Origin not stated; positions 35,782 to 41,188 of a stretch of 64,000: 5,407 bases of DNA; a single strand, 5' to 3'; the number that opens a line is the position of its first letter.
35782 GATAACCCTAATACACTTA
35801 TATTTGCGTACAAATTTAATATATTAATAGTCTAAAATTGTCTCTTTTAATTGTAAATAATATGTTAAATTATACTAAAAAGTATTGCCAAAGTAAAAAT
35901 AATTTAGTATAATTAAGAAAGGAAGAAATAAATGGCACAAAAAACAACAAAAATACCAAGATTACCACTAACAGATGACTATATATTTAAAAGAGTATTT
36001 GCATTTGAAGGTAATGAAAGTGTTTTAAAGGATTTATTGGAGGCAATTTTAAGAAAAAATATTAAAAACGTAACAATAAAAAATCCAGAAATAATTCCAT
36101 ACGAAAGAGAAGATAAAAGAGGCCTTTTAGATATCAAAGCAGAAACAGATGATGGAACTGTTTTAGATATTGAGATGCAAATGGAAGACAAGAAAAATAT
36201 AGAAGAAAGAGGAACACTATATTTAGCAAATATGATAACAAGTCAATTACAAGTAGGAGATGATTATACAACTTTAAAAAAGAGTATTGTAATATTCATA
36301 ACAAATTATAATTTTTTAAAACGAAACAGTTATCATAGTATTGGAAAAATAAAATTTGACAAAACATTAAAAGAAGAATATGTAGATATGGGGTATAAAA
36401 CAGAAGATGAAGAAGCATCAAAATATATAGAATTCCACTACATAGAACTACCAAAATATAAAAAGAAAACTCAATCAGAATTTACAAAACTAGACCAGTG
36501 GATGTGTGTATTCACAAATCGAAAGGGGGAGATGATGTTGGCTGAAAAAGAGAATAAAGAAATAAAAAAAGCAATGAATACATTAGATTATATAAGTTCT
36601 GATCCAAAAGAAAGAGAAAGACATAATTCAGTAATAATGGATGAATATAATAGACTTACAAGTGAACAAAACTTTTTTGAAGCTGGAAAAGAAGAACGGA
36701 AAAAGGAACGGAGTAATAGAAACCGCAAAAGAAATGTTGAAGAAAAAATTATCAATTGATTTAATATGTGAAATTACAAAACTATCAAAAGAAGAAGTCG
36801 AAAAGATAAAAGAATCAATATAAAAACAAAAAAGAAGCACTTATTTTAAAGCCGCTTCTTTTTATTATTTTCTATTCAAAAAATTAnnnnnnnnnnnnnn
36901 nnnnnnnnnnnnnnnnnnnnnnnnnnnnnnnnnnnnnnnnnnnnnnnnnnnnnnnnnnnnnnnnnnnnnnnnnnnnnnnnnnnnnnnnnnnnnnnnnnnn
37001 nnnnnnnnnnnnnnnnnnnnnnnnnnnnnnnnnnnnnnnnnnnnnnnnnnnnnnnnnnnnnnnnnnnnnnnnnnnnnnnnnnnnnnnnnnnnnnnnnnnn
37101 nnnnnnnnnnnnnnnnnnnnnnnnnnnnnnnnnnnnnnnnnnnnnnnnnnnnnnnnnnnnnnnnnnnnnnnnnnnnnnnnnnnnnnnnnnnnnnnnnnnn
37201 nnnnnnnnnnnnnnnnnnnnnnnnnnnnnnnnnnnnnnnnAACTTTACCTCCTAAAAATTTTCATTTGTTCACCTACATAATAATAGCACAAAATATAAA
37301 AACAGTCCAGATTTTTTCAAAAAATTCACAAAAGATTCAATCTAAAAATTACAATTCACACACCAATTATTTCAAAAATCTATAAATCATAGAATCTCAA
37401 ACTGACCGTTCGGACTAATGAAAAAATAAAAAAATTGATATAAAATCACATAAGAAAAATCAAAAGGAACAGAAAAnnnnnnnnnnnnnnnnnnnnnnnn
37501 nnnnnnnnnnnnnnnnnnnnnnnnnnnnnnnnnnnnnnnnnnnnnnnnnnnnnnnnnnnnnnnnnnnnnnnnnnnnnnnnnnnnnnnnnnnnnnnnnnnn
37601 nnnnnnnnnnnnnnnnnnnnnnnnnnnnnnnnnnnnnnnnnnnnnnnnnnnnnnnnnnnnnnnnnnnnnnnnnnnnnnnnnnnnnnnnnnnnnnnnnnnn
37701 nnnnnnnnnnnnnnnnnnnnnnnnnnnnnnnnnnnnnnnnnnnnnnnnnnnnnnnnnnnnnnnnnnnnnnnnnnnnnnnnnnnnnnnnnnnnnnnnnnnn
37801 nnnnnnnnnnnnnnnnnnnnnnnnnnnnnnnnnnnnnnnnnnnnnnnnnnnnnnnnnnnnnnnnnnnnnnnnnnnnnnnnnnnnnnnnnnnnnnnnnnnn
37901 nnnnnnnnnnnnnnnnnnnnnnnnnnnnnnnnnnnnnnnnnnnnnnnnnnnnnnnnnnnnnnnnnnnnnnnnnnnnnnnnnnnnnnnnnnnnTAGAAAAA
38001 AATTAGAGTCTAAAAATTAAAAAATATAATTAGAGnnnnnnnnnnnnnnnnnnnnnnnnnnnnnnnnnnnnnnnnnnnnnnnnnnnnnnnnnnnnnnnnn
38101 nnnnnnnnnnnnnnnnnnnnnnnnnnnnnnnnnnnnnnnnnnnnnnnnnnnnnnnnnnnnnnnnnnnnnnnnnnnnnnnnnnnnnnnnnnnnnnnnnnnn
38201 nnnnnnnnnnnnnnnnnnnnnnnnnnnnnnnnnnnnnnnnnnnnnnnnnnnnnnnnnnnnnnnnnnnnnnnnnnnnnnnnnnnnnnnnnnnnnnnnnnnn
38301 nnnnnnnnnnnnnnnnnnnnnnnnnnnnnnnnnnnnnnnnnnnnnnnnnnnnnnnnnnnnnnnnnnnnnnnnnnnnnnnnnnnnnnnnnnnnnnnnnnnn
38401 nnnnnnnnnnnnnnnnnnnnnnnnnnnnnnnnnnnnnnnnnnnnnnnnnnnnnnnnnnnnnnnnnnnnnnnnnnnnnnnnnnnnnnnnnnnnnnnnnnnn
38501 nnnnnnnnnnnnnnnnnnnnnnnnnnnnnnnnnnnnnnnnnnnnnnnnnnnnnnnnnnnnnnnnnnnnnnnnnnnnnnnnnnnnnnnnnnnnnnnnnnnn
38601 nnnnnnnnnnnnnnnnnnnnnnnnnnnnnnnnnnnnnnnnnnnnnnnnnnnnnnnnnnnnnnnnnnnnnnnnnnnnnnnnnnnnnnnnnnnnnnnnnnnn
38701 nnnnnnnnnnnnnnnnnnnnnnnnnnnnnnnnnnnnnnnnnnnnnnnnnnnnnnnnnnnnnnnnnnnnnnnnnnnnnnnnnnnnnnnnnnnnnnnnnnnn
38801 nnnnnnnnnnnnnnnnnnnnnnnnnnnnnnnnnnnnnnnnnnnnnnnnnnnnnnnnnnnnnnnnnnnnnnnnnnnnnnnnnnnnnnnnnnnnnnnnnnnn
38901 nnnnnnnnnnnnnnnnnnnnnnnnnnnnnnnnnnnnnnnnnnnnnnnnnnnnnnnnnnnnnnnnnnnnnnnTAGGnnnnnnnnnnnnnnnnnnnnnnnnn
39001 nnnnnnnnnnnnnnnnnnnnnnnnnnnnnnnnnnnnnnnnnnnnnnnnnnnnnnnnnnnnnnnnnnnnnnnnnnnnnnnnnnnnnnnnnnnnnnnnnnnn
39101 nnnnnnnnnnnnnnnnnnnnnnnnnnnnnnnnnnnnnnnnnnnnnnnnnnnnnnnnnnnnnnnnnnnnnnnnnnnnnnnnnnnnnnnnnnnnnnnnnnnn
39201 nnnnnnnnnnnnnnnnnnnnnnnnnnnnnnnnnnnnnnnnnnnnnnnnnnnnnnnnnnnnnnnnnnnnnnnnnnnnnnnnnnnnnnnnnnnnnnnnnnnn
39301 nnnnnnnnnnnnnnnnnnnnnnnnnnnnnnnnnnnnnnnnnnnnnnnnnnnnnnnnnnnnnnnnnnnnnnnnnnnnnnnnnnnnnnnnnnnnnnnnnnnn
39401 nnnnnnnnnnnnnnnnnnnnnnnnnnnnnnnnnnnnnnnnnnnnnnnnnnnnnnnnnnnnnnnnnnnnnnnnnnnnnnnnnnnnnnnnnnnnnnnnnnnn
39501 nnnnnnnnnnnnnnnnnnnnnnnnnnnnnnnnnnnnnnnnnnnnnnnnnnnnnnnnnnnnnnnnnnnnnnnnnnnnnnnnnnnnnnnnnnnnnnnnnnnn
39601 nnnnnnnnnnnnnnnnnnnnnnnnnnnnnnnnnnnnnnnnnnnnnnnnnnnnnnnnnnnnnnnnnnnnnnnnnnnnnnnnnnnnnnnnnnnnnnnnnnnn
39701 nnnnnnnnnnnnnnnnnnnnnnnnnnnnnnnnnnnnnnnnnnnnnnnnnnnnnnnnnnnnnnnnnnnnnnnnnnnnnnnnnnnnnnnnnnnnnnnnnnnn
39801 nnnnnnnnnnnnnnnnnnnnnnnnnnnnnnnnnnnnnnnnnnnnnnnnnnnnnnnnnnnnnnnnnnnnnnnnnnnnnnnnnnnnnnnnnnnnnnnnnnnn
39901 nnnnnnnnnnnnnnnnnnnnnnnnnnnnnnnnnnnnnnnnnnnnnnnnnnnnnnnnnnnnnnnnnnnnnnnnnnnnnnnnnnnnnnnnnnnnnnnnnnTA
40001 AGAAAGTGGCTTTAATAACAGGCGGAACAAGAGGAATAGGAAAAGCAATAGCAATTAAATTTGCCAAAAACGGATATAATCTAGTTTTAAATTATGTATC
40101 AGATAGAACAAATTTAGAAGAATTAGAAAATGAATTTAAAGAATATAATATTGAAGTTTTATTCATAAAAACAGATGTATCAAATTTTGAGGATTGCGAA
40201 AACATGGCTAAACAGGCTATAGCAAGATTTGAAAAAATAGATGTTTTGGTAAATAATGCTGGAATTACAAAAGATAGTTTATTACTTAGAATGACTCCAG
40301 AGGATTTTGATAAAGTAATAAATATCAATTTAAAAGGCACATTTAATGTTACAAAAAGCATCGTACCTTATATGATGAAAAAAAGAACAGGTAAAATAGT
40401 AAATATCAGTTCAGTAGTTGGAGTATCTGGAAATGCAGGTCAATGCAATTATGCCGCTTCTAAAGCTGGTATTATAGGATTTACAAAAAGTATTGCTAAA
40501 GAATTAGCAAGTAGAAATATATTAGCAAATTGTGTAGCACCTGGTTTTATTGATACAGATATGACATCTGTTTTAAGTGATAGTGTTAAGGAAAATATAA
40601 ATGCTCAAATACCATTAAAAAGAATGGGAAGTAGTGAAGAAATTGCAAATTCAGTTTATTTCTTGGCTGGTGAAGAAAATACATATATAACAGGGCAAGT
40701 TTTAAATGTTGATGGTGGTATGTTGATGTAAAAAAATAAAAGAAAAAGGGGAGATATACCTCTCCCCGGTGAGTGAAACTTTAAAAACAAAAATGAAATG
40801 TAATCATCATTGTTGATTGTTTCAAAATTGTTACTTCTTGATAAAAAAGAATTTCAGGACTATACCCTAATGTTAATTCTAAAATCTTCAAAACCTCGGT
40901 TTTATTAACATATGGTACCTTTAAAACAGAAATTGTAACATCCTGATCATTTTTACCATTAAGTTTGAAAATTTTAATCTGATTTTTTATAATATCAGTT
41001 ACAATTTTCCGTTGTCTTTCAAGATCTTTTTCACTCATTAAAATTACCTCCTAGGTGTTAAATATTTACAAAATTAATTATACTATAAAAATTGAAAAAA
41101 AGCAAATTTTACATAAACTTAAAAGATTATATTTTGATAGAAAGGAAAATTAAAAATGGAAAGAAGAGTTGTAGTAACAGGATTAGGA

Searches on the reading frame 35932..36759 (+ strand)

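Call 43: search_protein_families(library=pfam, proteins=[window:35932-36759:+], max_evalue=0.01)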
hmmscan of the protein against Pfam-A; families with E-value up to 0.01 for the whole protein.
window:35932-36759:+ (275 aa): 1 family
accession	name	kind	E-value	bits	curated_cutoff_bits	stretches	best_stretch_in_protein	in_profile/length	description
PF12784.13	PDDEXK_2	-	1.5e-44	152.9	27.4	1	15-233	3-214/229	PD-(D/E)XK nuclease family transposase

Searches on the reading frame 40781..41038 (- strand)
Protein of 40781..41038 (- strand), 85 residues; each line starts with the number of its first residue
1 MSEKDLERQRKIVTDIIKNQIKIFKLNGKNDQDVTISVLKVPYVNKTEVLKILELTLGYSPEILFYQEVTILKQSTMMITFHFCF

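Call 43: search_protein_families(library=pfam, proteins=[window:40781-41038:-], max_evalue=0.01)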
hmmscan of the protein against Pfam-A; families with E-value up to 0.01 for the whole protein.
window:40781-41038:- (85 aa): 1 family
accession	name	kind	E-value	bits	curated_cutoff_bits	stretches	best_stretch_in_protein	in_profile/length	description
PF11989.14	Dsl1_C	-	0.0043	17.2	30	1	3-54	13-64/194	Retrograde transport protein Dsl1 C terminal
